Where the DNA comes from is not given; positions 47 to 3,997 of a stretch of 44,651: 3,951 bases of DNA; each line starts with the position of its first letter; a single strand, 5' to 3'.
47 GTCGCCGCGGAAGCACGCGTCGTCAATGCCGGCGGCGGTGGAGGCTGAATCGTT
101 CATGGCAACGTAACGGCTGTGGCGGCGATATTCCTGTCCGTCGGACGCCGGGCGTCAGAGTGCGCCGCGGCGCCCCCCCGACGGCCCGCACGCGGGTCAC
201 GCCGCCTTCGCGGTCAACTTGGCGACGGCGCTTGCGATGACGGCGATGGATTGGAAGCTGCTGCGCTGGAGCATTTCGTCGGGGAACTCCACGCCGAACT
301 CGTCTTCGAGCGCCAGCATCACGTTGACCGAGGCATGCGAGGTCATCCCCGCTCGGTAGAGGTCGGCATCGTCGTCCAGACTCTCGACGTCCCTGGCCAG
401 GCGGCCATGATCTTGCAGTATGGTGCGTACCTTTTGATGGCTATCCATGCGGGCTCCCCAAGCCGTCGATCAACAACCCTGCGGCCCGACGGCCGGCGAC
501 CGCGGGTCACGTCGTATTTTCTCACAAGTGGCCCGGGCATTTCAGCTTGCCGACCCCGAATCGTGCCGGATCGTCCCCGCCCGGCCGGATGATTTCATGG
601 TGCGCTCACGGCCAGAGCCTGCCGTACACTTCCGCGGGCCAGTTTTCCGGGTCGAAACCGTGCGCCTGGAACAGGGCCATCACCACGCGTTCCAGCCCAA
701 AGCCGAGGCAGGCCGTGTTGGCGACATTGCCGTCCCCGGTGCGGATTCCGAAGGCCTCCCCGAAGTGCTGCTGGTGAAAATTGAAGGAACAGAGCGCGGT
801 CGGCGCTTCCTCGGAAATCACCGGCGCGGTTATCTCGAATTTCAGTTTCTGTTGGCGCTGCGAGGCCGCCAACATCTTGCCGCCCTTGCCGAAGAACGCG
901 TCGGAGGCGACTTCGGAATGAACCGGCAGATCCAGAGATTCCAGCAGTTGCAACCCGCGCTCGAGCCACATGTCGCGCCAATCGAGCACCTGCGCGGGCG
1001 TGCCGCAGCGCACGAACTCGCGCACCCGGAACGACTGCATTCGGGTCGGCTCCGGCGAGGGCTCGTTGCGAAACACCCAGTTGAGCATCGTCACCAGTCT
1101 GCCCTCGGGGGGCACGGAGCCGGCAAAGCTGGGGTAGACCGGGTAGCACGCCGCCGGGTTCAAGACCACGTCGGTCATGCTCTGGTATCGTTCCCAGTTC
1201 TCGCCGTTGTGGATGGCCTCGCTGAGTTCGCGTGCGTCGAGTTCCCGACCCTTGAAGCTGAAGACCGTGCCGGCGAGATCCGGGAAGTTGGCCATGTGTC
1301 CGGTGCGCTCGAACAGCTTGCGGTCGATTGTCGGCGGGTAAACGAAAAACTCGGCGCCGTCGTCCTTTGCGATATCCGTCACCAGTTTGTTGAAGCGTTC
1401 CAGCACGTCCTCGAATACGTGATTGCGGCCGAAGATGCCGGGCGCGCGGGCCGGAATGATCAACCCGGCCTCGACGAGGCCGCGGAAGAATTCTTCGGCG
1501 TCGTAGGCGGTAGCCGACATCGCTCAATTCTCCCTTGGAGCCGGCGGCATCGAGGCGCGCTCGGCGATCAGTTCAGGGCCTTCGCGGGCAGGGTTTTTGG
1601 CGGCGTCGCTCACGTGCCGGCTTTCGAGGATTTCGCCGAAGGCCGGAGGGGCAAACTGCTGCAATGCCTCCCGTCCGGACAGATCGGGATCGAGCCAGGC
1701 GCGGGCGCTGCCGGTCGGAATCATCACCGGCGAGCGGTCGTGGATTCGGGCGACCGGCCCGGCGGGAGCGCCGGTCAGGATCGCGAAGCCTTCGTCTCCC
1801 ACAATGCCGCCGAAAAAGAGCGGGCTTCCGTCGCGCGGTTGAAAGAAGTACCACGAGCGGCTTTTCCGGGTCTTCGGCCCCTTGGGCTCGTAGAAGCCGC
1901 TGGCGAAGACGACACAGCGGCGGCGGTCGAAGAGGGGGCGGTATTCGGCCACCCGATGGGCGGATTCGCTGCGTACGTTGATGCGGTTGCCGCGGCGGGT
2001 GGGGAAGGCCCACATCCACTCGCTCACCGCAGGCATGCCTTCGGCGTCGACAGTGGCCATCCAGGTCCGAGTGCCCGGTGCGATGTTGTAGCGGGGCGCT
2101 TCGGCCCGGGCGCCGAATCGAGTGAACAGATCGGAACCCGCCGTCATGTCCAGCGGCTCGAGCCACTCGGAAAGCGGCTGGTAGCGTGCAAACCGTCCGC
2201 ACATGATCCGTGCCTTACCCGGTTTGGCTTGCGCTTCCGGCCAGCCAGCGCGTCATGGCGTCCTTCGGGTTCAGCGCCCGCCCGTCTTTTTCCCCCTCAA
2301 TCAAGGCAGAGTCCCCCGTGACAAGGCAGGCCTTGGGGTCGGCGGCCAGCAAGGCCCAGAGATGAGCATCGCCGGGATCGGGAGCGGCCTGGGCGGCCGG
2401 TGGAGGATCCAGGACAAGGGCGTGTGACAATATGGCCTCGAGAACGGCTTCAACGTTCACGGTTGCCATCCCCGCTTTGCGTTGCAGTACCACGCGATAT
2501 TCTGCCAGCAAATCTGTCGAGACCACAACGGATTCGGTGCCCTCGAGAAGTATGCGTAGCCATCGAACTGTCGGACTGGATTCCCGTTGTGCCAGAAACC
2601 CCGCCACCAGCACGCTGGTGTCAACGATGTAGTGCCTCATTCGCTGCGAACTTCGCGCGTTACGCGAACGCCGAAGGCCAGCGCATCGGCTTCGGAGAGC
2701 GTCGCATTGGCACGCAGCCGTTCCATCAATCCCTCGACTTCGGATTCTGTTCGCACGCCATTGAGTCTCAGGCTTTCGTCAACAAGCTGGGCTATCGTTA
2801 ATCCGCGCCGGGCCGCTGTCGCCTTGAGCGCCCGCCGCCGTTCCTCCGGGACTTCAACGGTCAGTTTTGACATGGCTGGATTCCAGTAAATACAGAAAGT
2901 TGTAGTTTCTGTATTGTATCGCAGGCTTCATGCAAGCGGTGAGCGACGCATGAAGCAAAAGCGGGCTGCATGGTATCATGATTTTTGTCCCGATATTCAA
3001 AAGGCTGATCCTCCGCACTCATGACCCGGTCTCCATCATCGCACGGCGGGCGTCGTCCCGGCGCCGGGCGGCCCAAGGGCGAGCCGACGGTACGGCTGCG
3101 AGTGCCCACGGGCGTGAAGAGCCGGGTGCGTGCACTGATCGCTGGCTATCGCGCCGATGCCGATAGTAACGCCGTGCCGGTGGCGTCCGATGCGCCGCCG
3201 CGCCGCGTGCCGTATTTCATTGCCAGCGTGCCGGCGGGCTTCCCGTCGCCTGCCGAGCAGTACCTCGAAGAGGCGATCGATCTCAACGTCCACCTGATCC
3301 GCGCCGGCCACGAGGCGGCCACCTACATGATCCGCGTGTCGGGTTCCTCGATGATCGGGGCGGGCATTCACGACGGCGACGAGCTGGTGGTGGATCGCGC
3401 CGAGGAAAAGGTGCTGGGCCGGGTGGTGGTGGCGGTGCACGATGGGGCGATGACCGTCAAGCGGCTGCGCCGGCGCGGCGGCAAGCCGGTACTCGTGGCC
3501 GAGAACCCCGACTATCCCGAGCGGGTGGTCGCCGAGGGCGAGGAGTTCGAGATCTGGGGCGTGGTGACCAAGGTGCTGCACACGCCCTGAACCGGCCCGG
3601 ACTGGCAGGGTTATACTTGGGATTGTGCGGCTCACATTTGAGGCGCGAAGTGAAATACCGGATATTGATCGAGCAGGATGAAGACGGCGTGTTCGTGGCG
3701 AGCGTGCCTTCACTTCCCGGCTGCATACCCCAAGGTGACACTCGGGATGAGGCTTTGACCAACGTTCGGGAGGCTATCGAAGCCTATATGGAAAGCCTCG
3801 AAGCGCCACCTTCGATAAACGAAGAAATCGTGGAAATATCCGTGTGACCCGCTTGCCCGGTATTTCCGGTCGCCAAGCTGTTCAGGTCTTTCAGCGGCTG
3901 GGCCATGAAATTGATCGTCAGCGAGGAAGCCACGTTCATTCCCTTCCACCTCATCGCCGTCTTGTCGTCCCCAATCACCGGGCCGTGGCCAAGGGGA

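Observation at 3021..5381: hicB-hicA toxin-antitoxin pair inserted inside, and translationally coupled to, a umuD-umuC operon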

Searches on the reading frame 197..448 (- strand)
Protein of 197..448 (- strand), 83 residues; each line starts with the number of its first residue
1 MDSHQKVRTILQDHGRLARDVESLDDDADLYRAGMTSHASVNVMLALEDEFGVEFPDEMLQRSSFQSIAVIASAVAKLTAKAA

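Call 33: search_protein_families(library=pfam, proteins=[window:197-448:-], max_evalue=0.001)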
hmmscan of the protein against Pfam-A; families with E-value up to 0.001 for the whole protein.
window:197-448:- (83 aa): 1 family
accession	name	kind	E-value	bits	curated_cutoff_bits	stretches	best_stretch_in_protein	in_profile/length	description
PF00550.31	PP-binding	-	4.4e-09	36.9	20.8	1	16-68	10-63/67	Phosphopantetheine attachment site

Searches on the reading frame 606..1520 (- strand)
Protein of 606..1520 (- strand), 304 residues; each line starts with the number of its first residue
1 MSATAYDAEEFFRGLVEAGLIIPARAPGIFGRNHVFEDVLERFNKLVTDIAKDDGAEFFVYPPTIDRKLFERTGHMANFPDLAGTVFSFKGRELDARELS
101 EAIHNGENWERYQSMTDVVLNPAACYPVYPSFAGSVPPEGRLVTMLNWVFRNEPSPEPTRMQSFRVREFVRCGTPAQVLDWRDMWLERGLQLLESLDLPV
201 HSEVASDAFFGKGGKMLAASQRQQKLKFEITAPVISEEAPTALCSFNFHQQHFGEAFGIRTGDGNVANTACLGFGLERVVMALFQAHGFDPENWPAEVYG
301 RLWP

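Call 3: search_protein_families(library=pfam, proteins=[window:606-1520:-], max_evalue=0.01)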
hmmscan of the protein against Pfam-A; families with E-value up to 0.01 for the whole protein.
window:606-1520:- (304 aa): 1 family
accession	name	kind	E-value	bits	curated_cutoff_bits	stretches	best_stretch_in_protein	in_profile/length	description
PF00587.30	tRNA-synt_2b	-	0.0012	19.3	29.3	1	146-285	42-177/179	tRNA synthetase class II core domain (G, H, P, S and T)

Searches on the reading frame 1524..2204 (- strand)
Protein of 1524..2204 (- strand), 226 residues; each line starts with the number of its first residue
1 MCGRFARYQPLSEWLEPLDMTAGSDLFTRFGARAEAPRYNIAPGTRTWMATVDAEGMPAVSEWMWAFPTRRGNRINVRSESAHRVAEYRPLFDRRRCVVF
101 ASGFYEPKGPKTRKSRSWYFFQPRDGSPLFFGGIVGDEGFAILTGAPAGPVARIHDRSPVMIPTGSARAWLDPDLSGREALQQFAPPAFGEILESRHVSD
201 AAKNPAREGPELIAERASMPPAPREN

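Call 3: search_protein_families(library=pfam, proteins=[window:1524-2204:-], max_evalue=0.01)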
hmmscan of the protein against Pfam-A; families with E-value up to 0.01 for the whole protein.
window:1524-2204:- (226 aa): 1 family
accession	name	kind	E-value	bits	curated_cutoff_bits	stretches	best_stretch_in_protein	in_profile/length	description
PF02586.19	SRAP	-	3.7e-32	112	27.1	1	1-204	1-213/214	SOS response associated peptidase (SRAP)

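Call 83: search_protein_families(library=ncbifam, proteins=[window:1524-2204:-], max_evalue=0.01)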
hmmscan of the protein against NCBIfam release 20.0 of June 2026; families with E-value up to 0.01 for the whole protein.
window:1524-2204:- (226 aa): 1 family
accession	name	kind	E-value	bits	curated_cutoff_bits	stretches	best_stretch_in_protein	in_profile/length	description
NF007413.0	PRK09951.1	subfamily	2.3e-23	82.7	349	1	1-213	1-219/222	hypothetical protein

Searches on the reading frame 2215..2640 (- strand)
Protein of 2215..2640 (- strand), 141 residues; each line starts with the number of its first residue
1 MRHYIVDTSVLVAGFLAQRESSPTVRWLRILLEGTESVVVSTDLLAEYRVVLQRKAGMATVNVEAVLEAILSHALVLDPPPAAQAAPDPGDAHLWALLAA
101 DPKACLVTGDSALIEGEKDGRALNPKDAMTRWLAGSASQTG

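Call 3: search_protein_families(library=pfam, proteins=[window:2215-2640:-], max_evalue=0.01)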
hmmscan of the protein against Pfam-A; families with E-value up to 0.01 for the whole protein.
window:2215-2640:- (141 aa): 2 families
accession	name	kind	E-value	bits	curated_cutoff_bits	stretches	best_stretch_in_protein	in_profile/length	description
PF13470.12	PIN_3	-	6.6e-13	49.9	27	1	4-111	2-114/115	PIN domain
PF01850.27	PIN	-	9.2e-06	26.7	23.6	1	4-81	1-76/120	PIN domain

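Call 83: search_protein_families(library=ncbifam, proteins=[window:2215-2640:-], max_evalue=0.01)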
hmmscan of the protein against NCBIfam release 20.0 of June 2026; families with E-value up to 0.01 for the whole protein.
window:2215-2640:- (141 aa): 1 family
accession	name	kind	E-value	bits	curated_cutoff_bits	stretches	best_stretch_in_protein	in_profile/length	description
TIGR00305.1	TIGR00305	equivalog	1.8e-05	25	29.15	1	5-114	3-113/115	putative toxin-antitoxin system toxin component, PIN family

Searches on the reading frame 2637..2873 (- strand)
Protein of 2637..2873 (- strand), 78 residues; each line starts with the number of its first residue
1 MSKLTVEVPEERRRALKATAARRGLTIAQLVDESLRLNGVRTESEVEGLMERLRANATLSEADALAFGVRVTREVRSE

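Call 3: search_protein_families(library=pfam, proteins=[window:2637-2873:-], max_evalue=0.01)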
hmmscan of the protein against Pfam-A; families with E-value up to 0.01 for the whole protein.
window:2637-2873:- (78 aa): 1 family
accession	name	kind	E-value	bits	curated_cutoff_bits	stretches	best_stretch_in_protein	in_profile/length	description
PF09386.16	ParD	-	9.8e-06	26.3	27.3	1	1-35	1-35/80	Antitoxin ParD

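Call 83: search_protein_families(library=ncbifam, proteins=[window:2637-2873:-], max_evalue=0.01)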
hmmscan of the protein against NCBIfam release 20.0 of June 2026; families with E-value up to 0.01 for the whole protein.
window:2637-2873:- (78 aa): 0 families

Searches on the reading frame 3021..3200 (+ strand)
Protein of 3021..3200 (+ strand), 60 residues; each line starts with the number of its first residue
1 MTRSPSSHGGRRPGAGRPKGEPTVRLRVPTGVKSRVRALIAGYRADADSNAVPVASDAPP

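Call 27: search_protein_families(library=pfam, proteins=[window:3021-3200:+], max_evalue=0.1)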
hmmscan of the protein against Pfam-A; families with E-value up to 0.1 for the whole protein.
window:3021-3200:+ (60 aa): 0 families

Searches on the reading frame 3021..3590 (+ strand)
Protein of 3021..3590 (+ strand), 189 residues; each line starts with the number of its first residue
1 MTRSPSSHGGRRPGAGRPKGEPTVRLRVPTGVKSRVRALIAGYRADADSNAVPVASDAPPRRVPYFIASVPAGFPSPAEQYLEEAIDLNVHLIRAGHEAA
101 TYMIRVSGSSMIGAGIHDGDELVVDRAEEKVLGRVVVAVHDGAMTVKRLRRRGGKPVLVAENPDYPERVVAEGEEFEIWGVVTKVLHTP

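Call 3: search_protein_families(library=pfam, proteins=[window:3021-3590:+], max_evalue=0.01)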
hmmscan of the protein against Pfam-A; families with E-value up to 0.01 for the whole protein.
window:3021-3590:+ (189 aa): 1 family
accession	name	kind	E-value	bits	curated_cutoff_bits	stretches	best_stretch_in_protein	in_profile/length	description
PF00717.28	Peptidase_S24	-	3.5e-27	94.9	23.3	1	67-182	3-115/116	Peptidase S24-like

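Call 83: search_protein_families(library=ncbifam, proteins=[window:3021-3590:+], max_evalue=0.01)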
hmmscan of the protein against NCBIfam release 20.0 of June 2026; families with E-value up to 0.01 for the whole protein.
window:3021-3590:+ (189 aa): 3 families
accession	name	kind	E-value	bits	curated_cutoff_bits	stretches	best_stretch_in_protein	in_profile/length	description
NF007621.2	PRK10276.1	subfamily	2.1e-41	140.5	110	1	72-187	2-115/115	translesion error-prone DNA polymerase V autoproteolytic subunit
TIGR00498.1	lexA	equivalog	4.2e-22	78.8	110.95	1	24-186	35-199/203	transcriptional repressor LexA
NF051876.1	transXXX_HumD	equivalog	6.1e-18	65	120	1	73-186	2-115/129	HumD family translesion DNA polymerase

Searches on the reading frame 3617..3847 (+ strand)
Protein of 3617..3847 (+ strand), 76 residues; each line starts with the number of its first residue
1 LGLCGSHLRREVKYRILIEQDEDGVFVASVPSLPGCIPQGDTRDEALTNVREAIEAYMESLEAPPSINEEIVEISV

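Call 3: search_protein_families(library=pfam, proteins=[window:3617-3847:+], max_evalue=0.01)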
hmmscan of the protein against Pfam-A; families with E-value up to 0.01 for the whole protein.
window:3617-3847:+ (76 aa): 3 families
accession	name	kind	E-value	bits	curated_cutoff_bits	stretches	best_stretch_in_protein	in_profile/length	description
PF15919.11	HicB_lk_antitox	-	1.2e-11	45.3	27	1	14-62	1-50/123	HicB_like antitoxin of bacterial toxin-antitoxin system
PF21748.3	UPF0150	-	7.3e-06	26.3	27.3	1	21-57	16-52/64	UPF0150-like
PF24113.1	DUF7387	-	0.0016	19.2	27.9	1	20-73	18-68/85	Family of unknown function (DUF7387)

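Call 32: search_solved_structures(query=window:3650-3847:+, max_evalue=0.01, show_alignments=1)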
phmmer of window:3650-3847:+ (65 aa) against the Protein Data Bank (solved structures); distinct sequences matched with E-value up to 0.01: 3.
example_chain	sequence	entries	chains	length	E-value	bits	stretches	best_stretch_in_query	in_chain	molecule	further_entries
6g1c_V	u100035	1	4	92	1.6e-06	31.5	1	1-50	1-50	Antitoxin HicB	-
6g1n_A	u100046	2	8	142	3.1e-06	30.6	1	1-50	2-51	antitoxin HicB | HicB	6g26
2yzt_A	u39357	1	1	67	1.4e-05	28.6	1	2-52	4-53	Putative uncharacterized protein TTHA1756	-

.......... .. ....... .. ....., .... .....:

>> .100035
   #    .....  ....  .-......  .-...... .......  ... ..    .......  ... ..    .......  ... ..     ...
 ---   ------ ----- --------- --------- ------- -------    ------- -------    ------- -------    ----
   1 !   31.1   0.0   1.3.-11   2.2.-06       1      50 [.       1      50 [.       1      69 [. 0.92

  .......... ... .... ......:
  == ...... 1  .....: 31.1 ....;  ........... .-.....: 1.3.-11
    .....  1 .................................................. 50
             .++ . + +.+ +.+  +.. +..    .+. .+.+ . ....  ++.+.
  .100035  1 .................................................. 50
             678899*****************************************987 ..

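Call 83: search_protein_families(library=ncbifam, proteins=[window:3650-3847:+], max_evalue=0.01)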
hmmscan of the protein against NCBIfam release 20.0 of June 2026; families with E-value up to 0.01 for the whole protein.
window:3650-3847:+ (65 aa): 0 families
